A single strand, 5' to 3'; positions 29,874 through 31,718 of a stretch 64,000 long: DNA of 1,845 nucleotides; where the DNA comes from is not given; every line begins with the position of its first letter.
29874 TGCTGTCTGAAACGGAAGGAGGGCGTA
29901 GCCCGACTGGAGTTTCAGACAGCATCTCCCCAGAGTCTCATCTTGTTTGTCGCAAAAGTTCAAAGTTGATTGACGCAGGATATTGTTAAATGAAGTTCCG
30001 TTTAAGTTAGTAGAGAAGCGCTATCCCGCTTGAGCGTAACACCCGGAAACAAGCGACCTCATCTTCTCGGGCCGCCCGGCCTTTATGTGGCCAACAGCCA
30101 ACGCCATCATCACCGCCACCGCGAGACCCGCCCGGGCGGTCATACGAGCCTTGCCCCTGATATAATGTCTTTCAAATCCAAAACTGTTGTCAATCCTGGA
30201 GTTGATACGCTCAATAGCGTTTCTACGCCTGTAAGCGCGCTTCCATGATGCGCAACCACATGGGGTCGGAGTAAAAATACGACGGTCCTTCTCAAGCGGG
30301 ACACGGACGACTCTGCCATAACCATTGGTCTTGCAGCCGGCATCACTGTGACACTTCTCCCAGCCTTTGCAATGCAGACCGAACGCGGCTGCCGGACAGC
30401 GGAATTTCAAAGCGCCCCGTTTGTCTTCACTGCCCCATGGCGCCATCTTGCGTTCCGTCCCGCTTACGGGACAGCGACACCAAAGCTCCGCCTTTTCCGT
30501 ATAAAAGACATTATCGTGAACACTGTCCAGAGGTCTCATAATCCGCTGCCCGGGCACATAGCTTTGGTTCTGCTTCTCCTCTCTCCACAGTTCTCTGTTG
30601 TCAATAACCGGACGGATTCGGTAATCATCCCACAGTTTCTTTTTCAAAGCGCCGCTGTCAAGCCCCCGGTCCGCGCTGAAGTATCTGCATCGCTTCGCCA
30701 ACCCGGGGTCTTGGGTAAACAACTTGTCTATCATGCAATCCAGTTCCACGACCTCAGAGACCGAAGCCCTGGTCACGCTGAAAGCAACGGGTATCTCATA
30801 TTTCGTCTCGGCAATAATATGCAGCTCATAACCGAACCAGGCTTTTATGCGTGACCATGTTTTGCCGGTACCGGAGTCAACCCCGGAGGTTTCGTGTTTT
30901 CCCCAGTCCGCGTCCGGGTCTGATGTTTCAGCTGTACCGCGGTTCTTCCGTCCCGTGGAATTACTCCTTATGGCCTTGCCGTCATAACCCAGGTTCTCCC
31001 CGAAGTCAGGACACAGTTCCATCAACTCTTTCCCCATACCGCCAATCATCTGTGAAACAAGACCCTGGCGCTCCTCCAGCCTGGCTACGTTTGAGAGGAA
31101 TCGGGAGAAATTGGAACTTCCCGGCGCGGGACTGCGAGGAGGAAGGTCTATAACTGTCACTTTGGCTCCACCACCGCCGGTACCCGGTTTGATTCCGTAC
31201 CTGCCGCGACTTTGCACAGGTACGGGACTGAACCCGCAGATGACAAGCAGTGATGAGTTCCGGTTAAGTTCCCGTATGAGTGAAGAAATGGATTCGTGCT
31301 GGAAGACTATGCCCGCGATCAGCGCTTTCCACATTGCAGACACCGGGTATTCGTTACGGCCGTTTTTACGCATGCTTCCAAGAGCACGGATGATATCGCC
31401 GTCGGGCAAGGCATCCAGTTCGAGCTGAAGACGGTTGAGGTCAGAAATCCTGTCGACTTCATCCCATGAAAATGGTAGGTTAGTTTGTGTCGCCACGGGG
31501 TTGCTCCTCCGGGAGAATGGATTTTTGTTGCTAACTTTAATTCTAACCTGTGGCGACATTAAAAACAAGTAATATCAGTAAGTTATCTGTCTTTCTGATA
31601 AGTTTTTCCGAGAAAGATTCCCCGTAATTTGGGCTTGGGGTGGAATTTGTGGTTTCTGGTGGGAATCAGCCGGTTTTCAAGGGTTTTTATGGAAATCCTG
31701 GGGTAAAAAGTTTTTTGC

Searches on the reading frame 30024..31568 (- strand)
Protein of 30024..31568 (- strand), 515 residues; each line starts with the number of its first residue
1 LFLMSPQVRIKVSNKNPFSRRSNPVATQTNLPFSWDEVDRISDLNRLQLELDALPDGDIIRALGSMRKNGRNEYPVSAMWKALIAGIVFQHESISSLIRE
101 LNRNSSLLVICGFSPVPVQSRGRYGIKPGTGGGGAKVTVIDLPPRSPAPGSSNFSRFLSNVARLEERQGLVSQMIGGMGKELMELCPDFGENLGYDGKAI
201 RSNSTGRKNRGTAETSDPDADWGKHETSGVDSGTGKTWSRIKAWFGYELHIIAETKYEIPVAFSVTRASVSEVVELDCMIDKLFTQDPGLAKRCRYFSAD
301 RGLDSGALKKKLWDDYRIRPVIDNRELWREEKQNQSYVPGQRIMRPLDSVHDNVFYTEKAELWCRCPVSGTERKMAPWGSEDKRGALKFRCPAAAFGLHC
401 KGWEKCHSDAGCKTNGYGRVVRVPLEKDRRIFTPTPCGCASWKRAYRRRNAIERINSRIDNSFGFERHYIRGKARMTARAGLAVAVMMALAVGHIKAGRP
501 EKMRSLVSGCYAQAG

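Call 66: search_protein_families(library=pfam, proteins=[window:30024-31568:-], max_evalue=0.0001)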
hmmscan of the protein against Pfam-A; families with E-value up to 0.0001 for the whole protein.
window:30024-31568:- (515 aa): 2 families
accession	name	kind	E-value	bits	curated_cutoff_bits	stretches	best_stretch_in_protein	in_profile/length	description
PF01609.27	DDE_Tnp_1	-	1.3e-10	41.9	23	0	426-486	122-197/200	Transposase DDE domain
PF05598.16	DUF772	-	3.2e-07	30.7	23.1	1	70-117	1-52/74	Transposase domain (DUF772)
